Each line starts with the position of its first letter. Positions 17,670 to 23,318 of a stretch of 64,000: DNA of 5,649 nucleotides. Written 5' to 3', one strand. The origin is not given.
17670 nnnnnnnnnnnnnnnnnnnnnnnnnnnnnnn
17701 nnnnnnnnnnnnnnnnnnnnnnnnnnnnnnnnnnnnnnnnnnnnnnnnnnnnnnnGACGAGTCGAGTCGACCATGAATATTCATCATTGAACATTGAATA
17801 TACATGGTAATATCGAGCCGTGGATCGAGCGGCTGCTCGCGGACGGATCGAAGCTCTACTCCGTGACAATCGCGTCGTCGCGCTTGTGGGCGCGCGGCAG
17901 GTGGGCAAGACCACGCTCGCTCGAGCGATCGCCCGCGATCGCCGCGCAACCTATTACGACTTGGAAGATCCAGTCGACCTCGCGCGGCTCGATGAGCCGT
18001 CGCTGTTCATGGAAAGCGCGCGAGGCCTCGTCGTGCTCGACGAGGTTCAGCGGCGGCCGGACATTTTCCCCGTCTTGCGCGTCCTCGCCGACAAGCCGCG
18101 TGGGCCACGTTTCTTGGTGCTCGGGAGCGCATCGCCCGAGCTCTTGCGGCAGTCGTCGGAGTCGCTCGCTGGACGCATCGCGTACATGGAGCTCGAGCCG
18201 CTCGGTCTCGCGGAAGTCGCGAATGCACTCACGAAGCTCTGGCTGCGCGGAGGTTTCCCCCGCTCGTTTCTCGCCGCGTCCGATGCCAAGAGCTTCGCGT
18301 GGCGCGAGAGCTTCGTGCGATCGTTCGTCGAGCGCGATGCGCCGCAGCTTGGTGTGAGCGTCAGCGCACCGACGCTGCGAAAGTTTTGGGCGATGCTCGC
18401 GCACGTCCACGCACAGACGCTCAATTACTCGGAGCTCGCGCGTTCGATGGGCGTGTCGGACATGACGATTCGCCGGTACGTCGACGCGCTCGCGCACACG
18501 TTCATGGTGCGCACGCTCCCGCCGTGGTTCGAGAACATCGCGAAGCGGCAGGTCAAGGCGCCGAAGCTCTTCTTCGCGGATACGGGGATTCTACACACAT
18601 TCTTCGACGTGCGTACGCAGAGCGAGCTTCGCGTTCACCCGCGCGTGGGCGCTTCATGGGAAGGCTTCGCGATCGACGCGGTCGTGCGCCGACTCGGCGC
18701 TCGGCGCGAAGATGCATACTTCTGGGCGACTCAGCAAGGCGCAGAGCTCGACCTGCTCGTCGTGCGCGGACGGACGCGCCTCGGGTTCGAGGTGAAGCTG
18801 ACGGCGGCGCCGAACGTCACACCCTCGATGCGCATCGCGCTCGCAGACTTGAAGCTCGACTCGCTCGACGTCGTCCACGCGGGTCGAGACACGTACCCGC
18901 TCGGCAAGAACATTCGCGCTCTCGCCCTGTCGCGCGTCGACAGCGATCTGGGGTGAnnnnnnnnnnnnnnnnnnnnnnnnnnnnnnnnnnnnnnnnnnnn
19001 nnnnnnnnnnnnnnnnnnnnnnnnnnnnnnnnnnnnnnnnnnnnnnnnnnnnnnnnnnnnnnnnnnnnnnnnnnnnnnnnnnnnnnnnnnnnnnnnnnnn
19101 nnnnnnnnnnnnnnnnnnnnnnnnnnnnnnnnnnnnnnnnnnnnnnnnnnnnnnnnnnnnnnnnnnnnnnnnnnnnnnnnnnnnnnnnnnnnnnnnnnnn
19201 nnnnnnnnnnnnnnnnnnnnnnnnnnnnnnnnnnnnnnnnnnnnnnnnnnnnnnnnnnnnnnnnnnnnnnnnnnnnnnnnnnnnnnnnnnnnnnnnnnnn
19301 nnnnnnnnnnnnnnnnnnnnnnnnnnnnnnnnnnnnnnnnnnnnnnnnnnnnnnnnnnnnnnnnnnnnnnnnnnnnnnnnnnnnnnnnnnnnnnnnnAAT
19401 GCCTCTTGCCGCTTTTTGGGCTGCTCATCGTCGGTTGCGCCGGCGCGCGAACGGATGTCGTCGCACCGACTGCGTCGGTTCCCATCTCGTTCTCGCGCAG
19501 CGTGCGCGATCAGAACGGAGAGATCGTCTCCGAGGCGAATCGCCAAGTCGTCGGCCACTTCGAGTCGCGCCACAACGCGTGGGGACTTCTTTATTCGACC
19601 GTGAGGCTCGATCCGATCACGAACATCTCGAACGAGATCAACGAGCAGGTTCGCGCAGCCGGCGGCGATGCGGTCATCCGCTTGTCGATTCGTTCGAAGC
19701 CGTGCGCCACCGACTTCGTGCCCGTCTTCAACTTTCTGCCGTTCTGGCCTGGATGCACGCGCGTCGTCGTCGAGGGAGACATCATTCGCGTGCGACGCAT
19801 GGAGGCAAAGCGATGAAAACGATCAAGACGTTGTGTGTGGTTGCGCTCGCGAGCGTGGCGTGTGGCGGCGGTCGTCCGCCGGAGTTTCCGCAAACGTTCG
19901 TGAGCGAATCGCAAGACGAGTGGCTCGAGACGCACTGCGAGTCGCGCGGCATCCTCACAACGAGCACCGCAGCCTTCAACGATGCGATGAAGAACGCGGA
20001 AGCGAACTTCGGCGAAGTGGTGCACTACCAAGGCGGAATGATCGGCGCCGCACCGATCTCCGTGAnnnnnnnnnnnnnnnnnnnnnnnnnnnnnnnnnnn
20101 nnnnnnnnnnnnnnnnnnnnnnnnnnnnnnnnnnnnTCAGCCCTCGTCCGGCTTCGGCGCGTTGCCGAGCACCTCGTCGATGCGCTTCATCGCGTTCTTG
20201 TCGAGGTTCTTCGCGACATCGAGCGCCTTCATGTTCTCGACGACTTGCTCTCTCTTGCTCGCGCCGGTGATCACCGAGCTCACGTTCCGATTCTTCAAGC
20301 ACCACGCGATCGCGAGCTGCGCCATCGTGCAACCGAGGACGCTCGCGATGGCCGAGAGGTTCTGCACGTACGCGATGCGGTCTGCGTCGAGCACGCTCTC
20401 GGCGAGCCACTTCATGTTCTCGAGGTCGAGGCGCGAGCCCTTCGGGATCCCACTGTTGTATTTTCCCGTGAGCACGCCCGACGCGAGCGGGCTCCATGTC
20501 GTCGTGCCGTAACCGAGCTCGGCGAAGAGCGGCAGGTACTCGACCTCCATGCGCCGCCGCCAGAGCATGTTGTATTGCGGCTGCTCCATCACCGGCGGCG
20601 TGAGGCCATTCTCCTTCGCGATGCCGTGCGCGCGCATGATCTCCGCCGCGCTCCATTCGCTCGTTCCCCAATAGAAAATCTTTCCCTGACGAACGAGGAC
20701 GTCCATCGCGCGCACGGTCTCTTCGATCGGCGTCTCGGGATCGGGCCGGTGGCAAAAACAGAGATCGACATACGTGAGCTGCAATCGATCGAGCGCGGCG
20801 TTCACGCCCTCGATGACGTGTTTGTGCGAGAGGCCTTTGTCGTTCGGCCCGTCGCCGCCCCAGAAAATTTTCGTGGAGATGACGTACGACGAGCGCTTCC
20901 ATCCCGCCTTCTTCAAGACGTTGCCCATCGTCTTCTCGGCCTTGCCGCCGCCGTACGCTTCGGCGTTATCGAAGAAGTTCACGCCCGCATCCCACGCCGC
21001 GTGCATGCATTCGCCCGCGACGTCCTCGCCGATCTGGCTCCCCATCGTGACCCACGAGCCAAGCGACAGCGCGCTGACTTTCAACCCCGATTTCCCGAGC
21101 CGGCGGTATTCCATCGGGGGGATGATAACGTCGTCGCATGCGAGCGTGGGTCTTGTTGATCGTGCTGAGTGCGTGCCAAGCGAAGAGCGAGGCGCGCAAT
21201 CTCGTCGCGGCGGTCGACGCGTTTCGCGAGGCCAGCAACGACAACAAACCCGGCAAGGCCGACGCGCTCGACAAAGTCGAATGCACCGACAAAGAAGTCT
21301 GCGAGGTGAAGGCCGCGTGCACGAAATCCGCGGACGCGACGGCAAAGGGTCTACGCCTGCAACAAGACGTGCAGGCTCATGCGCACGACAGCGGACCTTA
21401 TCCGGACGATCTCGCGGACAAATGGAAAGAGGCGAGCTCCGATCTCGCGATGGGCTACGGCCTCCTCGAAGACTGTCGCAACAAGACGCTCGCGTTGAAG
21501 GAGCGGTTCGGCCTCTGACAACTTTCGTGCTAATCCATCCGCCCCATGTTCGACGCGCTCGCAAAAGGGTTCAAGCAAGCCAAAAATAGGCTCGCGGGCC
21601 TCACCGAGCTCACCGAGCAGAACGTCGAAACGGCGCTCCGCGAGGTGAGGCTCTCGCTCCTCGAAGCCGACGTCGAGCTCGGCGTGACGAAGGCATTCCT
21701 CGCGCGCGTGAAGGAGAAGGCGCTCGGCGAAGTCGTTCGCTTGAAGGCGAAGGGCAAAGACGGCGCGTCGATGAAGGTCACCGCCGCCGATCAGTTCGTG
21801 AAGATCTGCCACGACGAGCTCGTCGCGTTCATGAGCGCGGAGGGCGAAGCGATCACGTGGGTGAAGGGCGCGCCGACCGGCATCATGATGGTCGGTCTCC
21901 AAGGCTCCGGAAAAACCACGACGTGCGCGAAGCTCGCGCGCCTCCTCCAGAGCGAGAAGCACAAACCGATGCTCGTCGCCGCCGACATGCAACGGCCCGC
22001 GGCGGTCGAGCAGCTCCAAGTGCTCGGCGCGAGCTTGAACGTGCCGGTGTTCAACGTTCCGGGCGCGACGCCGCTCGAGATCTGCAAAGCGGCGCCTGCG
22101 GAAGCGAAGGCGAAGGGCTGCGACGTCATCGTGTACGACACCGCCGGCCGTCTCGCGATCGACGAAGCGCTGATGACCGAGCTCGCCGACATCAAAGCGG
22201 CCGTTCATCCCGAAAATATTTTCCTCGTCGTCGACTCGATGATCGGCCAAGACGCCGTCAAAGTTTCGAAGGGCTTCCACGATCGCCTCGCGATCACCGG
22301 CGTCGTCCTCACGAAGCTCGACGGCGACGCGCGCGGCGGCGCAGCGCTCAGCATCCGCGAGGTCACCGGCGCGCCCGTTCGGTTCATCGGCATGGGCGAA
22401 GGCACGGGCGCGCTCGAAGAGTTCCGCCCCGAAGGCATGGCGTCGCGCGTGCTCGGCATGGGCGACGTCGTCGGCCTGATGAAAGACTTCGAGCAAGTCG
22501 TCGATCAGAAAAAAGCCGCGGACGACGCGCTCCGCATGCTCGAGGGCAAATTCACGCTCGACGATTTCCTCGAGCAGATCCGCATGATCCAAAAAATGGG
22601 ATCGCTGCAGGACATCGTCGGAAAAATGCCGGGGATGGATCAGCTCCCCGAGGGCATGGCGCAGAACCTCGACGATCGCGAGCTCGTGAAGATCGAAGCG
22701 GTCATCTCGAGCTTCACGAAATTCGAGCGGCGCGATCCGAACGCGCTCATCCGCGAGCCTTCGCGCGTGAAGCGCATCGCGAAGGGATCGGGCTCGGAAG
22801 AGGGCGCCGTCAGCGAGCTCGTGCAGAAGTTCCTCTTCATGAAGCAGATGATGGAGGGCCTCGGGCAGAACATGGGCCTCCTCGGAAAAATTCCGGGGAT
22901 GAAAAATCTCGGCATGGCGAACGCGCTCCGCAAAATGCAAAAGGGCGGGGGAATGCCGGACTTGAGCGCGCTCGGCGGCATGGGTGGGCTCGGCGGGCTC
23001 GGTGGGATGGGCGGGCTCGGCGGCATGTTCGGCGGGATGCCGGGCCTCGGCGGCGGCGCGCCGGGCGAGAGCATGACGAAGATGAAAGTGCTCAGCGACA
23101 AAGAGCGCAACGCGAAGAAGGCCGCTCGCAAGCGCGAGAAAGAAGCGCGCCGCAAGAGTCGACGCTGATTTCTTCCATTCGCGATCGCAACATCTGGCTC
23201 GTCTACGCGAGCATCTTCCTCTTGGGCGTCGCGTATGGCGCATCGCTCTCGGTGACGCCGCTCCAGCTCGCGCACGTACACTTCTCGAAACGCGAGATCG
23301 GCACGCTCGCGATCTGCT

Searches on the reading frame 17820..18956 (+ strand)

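Call 69: search_protein_families(library=pfam, proteins=[window:17820-18956:+], max_evalue=0.001)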
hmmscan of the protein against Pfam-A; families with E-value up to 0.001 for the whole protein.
window:17820-18956:+ (378 aa): 3 families
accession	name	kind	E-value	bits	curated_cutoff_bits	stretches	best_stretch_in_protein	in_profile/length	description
PF13635.12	DUF4143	-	5.1e-42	143.8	28.1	1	171-327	1-159/160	Domain of unknown function (DUF4143)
PF13173.12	AAA_14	-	1.3e-25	90.3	27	1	17-133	2-128/129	AAA domain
PF20720.3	nSTAND3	-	0.00044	20.4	27.2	1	11-60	11-57/155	Novel STAND NTPase 3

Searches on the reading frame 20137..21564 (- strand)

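Call 69: search_protein_families(library=pfam, proteins=[window:20137-21564:-], max_evalue=0.001)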
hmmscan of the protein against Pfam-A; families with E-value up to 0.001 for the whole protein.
window:20137-21564:- (475 aa): 1 family
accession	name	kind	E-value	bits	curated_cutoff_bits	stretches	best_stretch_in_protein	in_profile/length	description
PF00248.27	Aldo_ket_red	-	3.4e-70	236.9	24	1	166-465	2-289/291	Aldo/keto reductase family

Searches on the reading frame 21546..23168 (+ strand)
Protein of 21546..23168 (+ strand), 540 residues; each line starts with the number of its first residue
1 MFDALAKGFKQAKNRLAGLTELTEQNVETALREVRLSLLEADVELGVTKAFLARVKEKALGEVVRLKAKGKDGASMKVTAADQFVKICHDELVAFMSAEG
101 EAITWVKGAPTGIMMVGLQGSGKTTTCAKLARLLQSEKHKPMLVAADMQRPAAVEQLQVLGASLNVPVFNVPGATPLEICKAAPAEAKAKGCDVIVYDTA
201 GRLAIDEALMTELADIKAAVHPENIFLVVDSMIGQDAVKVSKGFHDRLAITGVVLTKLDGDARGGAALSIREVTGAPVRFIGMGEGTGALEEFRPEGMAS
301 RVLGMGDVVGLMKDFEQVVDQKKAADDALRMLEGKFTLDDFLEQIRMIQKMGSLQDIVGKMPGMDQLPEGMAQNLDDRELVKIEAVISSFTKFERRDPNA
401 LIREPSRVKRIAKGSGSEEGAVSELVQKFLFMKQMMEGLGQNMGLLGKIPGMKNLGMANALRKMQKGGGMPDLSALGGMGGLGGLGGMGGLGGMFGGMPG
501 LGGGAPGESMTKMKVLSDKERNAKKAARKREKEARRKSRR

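Call 13: search_protein_families(library=pfam, proteins=[window:21546-23168:+], max_evalue=0.001)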
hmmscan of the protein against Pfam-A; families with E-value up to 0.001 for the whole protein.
window:21546-23168:+ (540 aa): 5 families
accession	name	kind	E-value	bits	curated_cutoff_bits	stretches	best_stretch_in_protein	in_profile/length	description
PF00448.28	SRP54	-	3.5e-71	239.3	22.7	1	111-303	2-195/196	SRP54-type protein, GTPase domain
PF02978.25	SRP_SPB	-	6.9e-27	94.1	27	1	335-436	1-91/91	Signal peptide binding domain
PF02881.24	SRP54_N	-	3.8e-13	49.9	22.4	1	5-92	1-75/75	SRP54-type protein, helical bundle domain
PF01656.29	CbiA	-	2.7e-06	27.8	25.4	1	120-264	9-89/125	CobQ/CobB/MinD/ParA nucleotide binding domain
PF13401.12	AAA_22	-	0.0003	21.5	27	1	113-217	8-108/130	AAA domain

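Call 27: find_related_loci(query=window:21546-23165:+, collection=genome_contigs, flank=1000)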
Query window:21546-23165:+ (540 aa) in genome_contigs; peptide patterns used: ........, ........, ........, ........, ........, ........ (x = any residue, [..] = any of these).
599 stretches matched a pattern (row limit reached: there are more); 577 encode a relative of the query (tblastn E <= 1e-3); the best 80 are kept; 80 distinct loci.
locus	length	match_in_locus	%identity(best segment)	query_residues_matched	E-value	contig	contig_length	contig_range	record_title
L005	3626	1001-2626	88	1-540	0e+0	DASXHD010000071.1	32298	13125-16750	MAG TPA_asm: Polyangiaceae bacterium isolate SMAG_U5184 k141_4575845, whole genome shotgun sequence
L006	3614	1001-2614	88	1-540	0e+0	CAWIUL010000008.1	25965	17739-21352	MAG: uncultured delta proteobacterium isolate MFD01872.bin.1.328 genome assembly, contig: contig_200502, whole genome sh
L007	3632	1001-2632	78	1-540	0e+0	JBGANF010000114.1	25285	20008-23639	MAG: Polyangiaceae bacterium isolate MAG_AAO_H10.108 AAOH10-108_opera_contig_6196, whole genome shotgun sequence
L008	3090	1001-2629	74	1-540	0e+0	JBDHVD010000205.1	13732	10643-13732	MAG: Labilithrix sp. isolate AS-MESO-3CA.217 NODE_19353_length_13732_cov_3.722373, whole genome shotgun sequence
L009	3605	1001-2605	73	1-540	0e+0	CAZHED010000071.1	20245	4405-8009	MAG TPA_asm: uncultured Polyangiaceae bacterium isolate binchicken_co54_265 genome assembly, contig: NODE_4676_length_20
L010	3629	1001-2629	76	1-540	0e+0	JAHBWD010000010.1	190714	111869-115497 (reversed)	MAG: Labilithrix sp. isolate ACE_MYX8 MYX8_10, whole genome shotgun sequence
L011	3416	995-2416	79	1-466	0e+0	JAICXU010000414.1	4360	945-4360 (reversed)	MAG: Polyangiaceae bacterium isolate LS_FP_2_bin.137 k141_3697447_length_4360_cov_8.0000, whole genome shotgun sequence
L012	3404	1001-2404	80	1-466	0e+0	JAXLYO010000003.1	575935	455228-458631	MAG: Polyangiaceae bacterium isolate STL-MYX15 C3.145.fa-3, whole genome shotgun sequence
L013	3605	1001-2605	72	1-540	0e+0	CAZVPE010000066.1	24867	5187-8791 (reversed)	MAG TPA_asm: uncultured Polyangiaceae bacterium isolate binchicken_co54_122 genome assembly, contig: NODE_3464_length_24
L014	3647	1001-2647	74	1-540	0e+0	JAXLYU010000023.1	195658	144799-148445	MAG: Labilithrix sp. isolate STL-MYX21 C4.7.fa-23, whole genome shotgun sequence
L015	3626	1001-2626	74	1-534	0e+0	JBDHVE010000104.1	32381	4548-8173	MAG: Polyangiaceae bacterium isolate AS-MESO-3CA.120 NODE_5668_length_32381_cov_5.507553, whole genome shotgun sequence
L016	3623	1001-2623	73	1-537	0e+0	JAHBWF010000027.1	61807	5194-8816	MAG: Labilithrix sp. isolate ACE_MYX10 MYX10_27, whole genome shotgun sequence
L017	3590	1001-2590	71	1-534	0e+0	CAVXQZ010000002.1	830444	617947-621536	MAG: uncultured delta proteobacterium isolate MFD01223.bin.1.14 genome assembly, contig: contig_19603, whole genome shot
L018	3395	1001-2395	79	1-463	0e+0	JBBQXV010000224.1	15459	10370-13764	MAG: Polyangiales bacterium isolate Co_metawrap_2134 Cmw_2134_k141_19739417_length_15459_cov_9.0000, whole genome shotgu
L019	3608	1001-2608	74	1-538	0e+0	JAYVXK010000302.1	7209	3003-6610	MAG: Myxococcales bacterium isolate GL85_DN_concoct_3 GL85_DN_concoct_3_301, whole genome shotgun sequence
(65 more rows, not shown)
